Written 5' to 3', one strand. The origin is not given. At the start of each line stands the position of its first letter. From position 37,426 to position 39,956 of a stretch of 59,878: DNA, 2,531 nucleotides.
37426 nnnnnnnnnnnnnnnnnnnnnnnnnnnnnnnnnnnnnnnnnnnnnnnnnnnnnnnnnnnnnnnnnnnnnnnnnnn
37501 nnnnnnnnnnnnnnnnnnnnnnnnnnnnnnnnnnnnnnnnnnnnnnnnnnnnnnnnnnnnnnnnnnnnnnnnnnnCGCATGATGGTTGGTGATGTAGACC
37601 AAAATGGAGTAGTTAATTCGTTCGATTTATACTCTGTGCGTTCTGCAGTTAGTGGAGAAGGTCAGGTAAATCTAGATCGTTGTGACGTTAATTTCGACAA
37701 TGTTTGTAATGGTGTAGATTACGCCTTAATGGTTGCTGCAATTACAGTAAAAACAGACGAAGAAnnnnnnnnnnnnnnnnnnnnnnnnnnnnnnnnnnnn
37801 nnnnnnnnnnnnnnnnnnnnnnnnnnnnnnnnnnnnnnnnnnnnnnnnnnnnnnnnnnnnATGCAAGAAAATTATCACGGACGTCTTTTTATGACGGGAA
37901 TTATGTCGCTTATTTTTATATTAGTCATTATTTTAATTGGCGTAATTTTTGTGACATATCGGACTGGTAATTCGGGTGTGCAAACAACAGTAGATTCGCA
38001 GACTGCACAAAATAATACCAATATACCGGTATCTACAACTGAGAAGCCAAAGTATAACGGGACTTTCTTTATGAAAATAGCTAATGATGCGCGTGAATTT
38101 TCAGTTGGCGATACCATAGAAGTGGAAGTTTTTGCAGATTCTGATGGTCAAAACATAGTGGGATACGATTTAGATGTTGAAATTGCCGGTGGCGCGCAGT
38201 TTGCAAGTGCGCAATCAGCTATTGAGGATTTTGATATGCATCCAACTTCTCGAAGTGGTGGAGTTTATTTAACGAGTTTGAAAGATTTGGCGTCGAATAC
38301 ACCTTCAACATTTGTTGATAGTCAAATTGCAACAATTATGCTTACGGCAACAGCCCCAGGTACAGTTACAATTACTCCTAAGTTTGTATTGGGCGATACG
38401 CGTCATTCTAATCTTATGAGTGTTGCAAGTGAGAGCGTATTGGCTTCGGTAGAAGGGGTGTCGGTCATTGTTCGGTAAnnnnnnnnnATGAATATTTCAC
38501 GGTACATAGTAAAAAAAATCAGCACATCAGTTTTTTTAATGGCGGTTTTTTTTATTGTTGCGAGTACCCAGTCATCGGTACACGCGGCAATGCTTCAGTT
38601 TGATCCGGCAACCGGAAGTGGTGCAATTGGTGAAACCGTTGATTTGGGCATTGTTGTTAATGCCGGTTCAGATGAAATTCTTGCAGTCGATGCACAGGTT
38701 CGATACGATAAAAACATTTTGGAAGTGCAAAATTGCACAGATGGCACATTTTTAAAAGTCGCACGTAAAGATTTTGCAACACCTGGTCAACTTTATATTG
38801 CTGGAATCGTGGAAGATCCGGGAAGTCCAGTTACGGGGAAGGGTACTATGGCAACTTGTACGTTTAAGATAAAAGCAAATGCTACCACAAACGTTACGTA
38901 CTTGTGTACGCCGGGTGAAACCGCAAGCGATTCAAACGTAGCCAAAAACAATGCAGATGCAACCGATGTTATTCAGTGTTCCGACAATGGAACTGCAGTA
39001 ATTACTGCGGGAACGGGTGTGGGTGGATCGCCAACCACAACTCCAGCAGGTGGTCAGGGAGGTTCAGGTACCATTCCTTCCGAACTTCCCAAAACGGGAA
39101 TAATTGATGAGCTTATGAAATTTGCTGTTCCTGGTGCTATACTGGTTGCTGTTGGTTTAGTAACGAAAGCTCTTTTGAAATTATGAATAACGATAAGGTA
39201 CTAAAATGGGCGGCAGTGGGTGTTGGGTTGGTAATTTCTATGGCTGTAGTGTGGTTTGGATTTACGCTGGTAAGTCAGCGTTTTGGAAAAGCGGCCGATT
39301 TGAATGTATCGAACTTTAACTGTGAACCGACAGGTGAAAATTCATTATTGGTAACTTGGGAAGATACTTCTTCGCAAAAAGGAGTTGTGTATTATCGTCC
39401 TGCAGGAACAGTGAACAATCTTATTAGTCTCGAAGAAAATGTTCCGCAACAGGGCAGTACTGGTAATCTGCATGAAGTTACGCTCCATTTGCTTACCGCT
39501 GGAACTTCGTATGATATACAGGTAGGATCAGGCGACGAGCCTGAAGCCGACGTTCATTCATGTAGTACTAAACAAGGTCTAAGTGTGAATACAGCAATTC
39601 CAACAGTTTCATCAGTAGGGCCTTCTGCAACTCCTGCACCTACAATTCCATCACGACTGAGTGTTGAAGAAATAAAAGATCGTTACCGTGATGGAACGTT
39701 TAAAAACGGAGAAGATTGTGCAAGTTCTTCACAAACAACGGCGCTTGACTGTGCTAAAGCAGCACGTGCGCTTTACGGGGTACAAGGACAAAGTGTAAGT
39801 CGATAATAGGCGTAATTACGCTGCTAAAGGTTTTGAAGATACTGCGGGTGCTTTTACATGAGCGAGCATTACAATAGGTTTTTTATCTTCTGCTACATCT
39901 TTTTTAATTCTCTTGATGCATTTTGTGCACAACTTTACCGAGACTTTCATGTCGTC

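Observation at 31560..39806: Non-cellulosomal cohesin-dockerin assembly operon with an LPKTG-anchored scaffold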

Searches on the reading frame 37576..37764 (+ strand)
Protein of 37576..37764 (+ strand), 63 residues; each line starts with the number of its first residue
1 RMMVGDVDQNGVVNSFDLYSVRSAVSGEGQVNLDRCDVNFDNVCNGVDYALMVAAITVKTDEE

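Call 62: search_solved_structures(query=A5, max_evalue=0.1, show_alignments=2)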
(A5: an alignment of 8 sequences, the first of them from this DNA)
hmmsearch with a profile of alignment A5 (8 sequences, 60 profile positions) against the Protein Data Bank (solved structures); distinct sequences matched with E-value up to 0.1: 53.
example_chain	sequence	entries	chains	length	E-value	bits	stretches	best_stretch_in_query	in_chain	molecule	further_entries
8x39_A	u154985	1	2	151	6.7e-11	45.2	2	4-50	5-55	Serine protease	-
8x3a_A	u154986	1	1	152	6.9e-11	45.2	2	4-50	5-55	Serine protease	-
6kg9_A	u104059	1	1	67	2.9e-09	40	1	5-58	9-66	And cellulose-binding endoglucanase family 9 CelL ortholog dockerin domain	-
2y3n_B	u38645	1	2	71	3.4e-09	39.8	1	3-52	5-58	CELLULOSOMAL FAMILY-48 PROCESSIVE GLYCOSIDE HYDROLASE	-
2mte_A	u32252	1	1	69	1.2e-08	38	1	3-50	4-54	Cellulose 1,4-beta-cellobiosidase (reducing end) CelS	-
1daq_A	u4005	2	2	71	1.3e-08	37.9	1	3-50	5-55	ENDOGLUCANASE SS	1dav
6kgc_B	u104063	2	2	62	1.3e-08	37.9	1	5-56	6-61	And cellulose-binding endoglucanase family 9 CelL ortholog dockerin domain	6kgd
6kge_D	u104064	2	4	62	1.8e-08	37.5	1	5-56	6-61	And cellulose-binding endoglucanase family 9 CelL ortholog dockerin domain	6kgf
4fl4_A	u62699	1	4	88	2e-08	37.3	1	3-51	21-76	Glycoside hydrolase family 9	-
5lxv_B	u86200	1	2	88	2.8e-08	36.9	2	5-31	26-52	Carbohydrate-binding protein WP_009985128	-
4cj0_A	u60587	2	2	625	8.6e-08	35.3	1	4-51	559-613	ENDOGLUCANASE D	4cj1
1clc_A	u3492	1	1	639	9e-08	35.2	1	4-51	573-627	ENDOGLUCANASE CELD; EC: 3.2.1.4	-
5nrm_B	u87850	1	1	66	9.1e-08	35.2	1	5-52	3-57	DocCel5: Type I dockerin repeat domain from A. cellulolyticus family 5 endoglucanase WP_01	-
2vn6_B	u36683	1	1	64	8.6e-07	32.1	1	5-50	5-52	ENDOGLUCANASE A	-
3ul4_B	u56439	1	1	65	1.7e-06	31.1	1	3-47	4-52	Cellulosome enzyme, dockerin type I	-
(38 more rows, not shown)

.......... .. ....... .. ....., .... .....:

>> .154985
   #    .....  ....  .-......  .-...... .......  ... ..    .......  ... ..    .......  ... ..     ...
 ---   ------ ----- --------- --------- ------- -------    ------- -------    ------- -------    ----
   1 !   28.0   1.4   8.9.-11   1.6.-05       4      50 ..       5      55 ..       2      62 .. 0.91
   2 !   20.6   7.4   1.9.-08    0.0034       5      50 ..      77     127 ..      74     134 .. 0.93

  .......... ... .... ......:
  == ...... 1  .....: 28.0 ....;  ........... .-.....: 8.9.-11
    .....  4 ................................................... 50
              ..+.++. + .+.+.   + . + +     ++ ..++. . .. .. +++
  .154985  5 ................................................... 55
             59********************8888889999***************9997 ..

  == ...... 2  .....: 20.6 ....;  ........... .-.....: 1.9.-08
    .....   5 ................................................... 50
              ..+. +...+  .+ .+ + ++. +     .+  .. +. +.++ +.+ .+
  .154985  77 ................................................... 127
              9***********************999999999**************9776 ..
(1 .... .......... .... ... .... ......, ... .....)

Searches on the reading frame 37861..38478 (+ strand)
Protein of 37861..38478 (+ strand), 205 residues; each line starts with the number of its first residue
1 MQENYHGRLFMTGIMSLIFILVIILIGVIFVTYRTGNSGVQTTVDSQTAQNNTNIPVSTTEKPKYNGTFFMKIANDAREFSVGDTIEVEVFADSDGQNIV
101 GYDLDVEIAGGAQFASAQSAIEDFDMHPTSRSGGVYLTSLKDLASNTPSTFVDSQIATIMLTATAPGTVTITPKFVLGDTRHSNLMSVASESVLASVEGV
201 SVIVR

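Call 3: search_protein_families(library=pfam, proteins=[window:37861-38478:+], max_evalue=1)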
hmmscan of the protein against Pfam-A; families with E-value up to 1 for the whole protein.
window:37861-38478:+ (205 aa): 1 family
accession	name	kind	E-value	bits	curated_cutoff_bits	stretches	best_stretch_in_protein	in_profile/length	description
PF11346.13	DUF3149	-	0.069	13.2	23.2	1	12-33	9-30/40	Protein of unknown function (DUF3149)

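Call 4: search_protein_families(library=ncbifam, proteins=[window:37861-38478:+], max_evalue=1)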
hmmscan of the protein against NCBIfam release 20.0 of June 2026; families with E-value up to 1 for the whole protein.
window:37861-38478:+ (205 aa): 1 family
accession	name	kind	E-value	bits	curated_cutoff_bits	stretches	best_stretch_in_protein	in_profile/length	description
NF042931.1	SAG1386_EF1546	equivalog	0.0061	16.7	80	1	9-56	29-76/158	SAG1386/EF1546 family surface-associated protein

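Call 10: search_solved_structures(query=window:37861-38478:+, max_evalue=1, show_alignments=2)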
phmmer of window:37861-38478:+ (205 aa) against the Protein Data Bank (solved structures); distinct sequences matched with E-value up to 1: 3.
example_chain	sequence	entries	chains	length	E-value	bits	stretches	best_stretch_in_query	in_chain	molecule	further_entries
6ar4_A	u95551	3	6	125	0.17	15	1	67-135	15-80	PRKCA-binding protein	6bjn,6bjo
3hpk_A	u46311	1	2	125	0.74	13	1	76-136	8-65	PRKCA-binding protein,9-mer peptide of THE GLUR2 SUBUNIT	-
2eel_A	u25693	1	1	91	0.83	12.8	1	126-186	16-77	Cell death activator CIDE-A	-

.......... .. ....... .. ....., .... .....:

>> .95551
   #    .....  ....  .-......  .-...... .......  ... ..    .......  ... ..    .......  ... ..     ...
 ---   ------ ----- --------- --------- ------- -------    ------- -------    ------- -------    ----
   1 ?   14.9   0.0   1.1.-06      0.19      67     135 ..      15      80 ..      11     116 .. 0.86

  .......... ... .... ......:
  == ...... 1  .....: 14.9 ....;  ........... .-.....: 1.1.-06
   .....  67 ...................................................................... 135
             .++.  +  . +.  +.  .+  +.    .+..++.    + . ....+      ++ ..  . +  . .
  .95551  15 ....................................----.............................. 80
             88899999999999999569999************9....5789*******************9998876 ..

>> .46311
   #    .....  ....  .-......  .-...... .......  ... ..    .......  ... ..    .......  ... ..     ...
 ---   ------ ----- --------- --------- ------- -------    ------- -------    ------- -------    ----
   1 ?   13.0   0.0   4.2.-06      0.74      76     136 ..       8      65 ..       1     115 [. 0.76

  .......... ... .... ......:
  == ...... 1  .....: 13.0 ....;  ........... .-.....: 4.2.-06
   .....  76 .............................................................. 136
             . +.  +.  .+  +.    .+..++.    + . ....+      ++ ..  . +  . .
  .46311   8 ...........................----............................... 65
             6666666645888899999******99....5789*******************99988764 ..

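Call 26: find_homologous_proteins(query=window:37861-38478:+, max_evalue=0.001)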
Query window:37861-38478:+ (205 aa): 14 proteins with E <= 0.001 among 218 candidates.
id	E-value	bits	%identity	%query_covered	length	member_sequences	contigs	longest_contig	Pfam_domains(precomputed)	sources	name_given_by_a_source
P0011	1.0e-124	431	100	100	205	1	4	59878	-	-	-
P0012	1.7e-116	405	93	100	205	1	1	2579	-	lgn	-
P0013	1.1e-105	369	85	100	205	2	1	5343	-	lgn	-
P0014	1.7e-101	356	82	100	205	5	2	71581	-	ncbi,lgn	ncbi:MAG: hypothetical protein WBO77_01055 [Microgenomates group bacterium]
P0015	2.5e-100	352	81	100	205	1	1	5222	-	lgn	-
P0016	2.3e-98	345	80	100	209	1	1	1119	-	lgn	-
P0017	1.4e-96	340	79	100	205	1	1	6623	-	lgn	-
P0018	1.1e-95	337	78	100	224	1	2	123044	-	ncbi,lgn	-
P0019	3.9e-94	332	77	100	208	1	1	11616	-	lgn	-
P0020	2.3e-86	306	75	86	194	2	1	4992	-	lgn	-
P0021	7.1e-78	279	67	100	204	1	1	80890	-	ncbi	-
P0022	2.0e-70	254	63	95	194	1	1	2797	-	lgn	-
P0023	2.6e-40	156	40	100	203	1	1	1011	-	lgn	-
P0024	9.2e-29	119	42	67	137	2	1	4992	-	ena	-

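Call 42: predict_structure(alignment_id=A2)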
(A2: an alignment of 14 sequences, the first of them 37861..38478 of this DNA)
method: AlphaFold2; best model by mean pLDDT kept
length: 205 residues; sequences in the alignment: 14
mean_pLDDT: 71.6   pTM: 0.59
mean pLDDT of the five models: 71.6, 68.5, 66.0, 63.6, 63.4
residues with pLDDT >= 90: 53; 70-90: 79; 50-70: 24; < 50: 49
segments of 3 or more residues with pLDDT < 50: 34-63, 177-194
pLDDT, mean of each block of 10 residues (from residue 1): 60 83 81 43 28 33 62 93 96 78 84 92 84 82 72 90 97 62 37 61 96
secondary structure, 60 per line:
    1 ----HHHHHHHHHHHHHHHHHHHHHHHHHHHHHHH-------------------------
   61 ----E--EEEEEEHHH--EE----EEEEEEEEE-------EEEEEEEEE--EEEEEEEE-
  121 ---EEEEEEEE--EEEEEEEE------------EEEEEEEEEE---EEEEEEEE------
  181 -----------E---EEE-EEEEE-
elements in order: H5-35 E68-73 E85-93 E101-109 E112-119 E124-131 E134-141 E154-163 E167-174 E196-198 E200-204

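Call 47: fold_search(model_id=the predicted structure, library=pdb)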
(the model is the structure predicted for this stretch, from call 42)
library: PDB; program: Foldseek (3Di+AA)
matches with E <= 10: 1870; with E <= 0.001: 110
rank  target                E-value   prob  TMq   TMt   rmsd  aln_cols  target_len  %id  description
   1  5lxv_A                1.2e-06  1.00  0.48  0.56   7.0       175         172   14  Crystal structure of Ruminococcus flavefaciens scaffoldin C cohesin in complex with a dockerin from an uncharacterized (released 2016-10-19)
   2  5lxv_C                1.4e-06  1.00  0.44  0.52   8.7       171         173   15  Crystal structure of Ruminococcus flavefaciens scaffoldin C cohesin in complex with a dockerin from an uncharacterized (released 2016-10-19)
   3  9ifr                  1.6e-06  1.00  0.48  0.74   3.8       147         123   14  CLIPPER domain from the Gram-negative fibrillar adhesin "B9T28_05395 (released 2025-11-26)
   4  6kgf_A                4.0e-06  1.00  0.47  0.64   4.2       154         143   12  Crystal structure of CaDoc0917(R16D)-CaCohA2 complex at pH 8.2 (released 2020-07-08)
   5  2jh2_C                5.0e-06  1.00  0.44  0.66   5.1       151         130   15  X-ray crystal structure of a cohesin-like module from Clostridium perfringens (released 2007-11-06)
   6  2jh2_A                5.0e-06  1.00  0.43  0.62   5.1       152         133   17  X-ray crystal structure of a cohesin-like module from Clostridium perfringens (released 2007-11-06)
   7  6kgf_C                5.2e-06  1.00  0.47  0.62   4.0       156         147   16  Crystal structure of CaDoc0917(R16D)-CaCohA2 complex at pH 8.2 (released 2020-07-08)
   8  2w1n                  5.8e-06  1.00  0.45  0.41   4.9       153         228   16  cohesin and fibronectin type-III double module construct from the Clostridium perfringens glycoside hydrolase GH84C (released 2009-02-03)
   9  2jh2_B                5.8e-06  1.00  0.41  0.60   5.3       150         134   16  X-ray crystal structure of a cohesin-like module from Clostridium perfringens (released 2007-11-06)
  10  2vo8                  7.2e-06  1.00  0.53  0.78   3.2       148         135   11  Cohesin module from Clostridium perfringens ATCC13124 family 33 glycoside hydrolase. (released 2008-09-02)
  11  4dh2_C                1.0e-05  1.00  0.48  0.60   4.6       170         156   10  Crystal structure of Coh-OlpC(Cthe_0452)-Doc435(Cthe_0435) complex: A novel type I Cohesin-Dockerin complex from Clost (released 2012-11-28)
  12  5n5p_C                1.2e-05  1.00  0.44  0.62   4.5       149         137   13  Crystal structure of Ruminococcus flavefaciens' type III complex containing the fifth cohesin from scaffoldin B and th (released 2018-02-28)
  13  4ums                  1.4e-05  1.00  0.49  0.63   4.6       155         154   13  The crystal structure of the seventh ScaB type I cohesin from Pseudobacteroides cellulosolvens (released 2015-05-06)
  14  1g1k_A                1.4e-05  1.00  0.47  0.63   4.6       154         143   15  COHESIN MODULE FROM THE CELLULOSOME OF CLOSTRIDIUM CELLULOLYTICUM (released 2000-11-22)
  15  4dh2_A                1.7e-05  1.00  0.48  0.59   4.6       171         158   10  Crystal structure of Coh-OlpC(Cthe_0452)-Doc435(Cthe_0435) complex: A novel type I Cohesin-Dockerin complex from Clost (released 2012-11-28)
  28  2xdh                  4.8e-05  1.00  0.43  0.60   5.0       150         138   11  Non-cellulosomal cohesin from the hyperthermophilic archaeon Archaeoglobus fulgidus (released 2010-05-26)
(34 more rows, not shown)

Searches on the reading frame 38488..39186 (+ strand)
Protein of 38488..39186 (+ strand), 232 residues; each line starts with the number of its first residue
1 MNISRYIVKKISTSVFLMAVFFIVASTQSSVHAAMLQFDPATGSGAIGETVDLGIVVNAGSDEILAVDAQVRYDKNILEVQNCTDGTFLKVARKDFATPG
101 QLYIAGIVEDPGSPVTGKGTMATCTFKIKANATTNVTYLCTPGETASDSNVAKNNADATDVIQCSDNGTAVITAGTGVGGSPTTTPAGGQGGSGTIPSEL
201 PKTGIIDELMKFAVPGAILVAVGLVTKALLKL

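Call 3: search_protein_families(library=pfam, proteins=[window:38488-39186:+], max_evalue=1)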
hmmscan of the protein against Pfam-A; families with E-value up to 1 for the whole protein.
window:38488-39186:+ (232 aa): 1 family
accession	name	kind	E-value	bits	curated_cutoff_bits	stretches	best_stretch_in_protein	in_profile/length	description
PF00963.24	Cohesin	-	4.1e-11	43.7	24.1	1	42-151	7-124/139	Cohesin domain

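Call 4: search_protein_families(library=ncbifam, proteins=[window:38488-39186:+], max_evalue=1)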
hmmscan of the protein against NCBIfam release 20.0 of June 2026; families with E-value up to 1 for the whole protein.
window:38488-39186:+ (232 aa): 0 families

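Call 11: search_solved_structures(query=window:38488-39186:+, max_evalue=1, show_alignments=2)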
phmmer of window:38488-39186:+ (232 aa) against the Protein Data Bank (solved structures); distinct sequences matched with E-value up to 1: 3.
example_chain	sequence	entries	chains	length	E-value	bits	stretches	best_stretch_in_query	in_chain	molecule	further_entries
9pv3_B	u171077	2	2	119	0.28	14.3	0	84-124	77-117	W6-10 mouse Fab heavy chain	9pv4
8sx3_A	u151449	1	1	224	0.73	13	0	84-125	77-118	W6-10 mouse Fab heavy chain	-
2xdh_A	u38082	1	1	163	0.99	12.5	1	52-133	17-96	COHESIN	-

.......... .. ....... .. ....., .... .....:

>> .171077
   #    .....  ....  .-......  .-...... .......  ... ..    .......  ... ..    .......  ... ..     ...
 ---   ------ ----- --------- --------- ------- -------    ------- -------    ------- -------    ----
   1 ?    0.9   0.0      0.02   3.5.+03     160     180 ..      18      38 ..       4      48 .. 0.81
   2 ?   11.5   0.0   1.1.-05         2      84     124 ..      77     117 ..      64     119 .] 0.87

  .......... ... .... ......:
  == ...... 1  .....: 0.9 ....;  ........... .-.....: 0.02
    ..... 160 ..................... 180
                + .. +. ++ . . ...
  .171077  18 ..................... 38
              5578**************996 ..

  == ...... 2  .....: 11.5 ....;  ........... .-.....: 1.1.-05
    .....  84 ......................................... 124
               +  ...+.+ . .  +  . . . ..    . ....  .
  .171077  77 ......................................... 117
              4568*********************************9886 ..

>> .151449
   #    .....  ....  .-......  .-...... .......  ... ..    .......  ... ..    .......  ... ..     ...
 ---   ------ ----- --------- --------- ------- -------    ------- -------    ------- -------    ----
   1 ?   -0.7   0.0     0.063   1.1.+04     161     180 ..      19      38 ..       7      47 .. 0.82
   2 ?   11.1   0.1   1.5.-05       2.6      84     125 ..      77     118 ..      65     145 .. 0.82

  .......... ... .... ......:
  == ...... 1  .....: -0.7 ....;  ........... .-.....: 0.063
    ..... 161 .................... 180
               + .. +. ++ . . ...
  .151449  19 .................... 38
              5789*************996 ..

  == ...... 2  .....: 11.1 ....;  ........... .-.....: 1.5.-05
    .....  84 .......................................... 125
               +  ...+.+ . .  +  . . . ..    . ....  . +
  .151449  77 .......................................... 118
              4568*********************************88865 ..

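Call 49: find_related_loci(query=A3, collection=genome_contigs, flank=10000)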
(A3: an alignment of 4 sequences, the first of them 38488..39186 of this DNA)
Query A3 (232 aa) in genome_contigs; peptide patterns used: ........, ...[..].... (x = any residue, [..] = any of these).
379 stretches matched a pattern; 4 encode a relative of the query (tblastn E <= 1e-3); 3 distinct loci.
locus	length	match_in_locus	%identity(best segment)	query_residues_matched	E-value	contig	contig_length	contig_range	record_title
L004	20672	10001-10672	77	9-232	5e-114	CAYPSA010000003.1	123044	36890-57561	MAG TPA_asm: uncultured Gammaproteobacteria bacterium isolate binchicken_co105_227 genome assembly, contig: NODE_139_len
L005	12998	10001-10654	55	8-230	3e-77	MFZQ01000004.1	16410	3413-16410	MAG: Candidatus Roizmanbacteria bacterium RIFCSPHIGHO2_02_FULL_40_13b rifcsphigho2_02_scaffold_11244, whole genome shotg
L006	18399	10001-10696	75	1-232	2e-117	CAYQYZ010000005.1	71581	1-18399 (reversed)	MAG TPA_asm: uncultured Gammaproteobacteria bacterium isolate SRP286056_co1_376 genome assembly, contig: NODE_315_length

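Call 95: search_solved_structures(query=A3, max_evalue=0.1)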
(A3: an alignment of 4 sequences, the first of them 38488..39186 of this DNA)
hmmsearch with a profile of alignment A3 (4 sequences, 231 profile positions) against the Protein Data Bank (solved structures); distinct sequences matched with E-value up to 0.1: 4.
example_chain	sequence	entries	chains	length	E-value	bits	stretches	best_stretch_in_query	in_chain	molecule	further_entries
4ums_A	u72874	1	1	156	0.002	21.1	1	43-135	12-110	CELLULOSOMAL ANCHORING SCAFFOLDIN B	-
2xdh_A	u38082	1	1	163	0.017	18.1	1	41-132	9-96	COHESIN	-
5l38_A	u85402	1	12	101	0.06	16.3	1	144-192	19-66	MSM0272 - RMM microcompartment shell protein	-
1anu_A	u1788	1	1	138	0.066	16.1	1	43-141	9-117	COHESIN-2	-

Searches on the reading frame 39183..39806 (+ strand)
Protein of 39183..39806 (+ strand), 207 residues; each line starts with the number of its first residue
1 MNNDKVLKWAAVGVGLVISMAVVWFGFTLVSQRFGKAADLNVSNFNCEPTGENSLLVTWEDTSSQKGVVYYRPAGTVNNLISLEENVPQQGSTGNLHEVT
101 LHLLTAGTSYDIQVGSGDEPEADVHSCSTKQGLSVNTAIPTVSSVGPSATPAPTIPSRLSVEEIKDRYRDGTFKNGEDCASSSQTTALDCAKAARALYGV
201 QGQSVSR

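Call 3: search_protein_families(library=pfam, proteins=[window:39183-39806:+], max_evalue=1)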
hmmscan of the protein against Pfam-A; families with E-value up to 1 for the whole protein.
window:39183-39806:+ (207 aa): 3 families
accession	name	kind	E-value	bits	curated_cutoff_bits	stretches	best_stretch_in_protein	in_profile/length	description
PF16656.11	Pur_ac_phosph_N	-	1.8e-08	35.2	30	1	45-127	4-91/93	Purple acid Phosphatase, N-terminal domain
PF00041.27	fn3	-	0.00022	21.8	25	1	42-114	3-66/84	Fibronectin type III domain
PF15202.11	Adipogenin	-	0.29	11.7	27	1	8-63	19-71/79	Adipogenin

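Call 4: search_protein_families(library=ncbifam, proteins=[window:39183-39806:+], max_evalue=1)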
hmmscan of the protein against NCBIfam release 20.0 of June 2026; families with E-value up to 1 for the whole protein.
window:39183-39806:+ (207 aa): 0 families
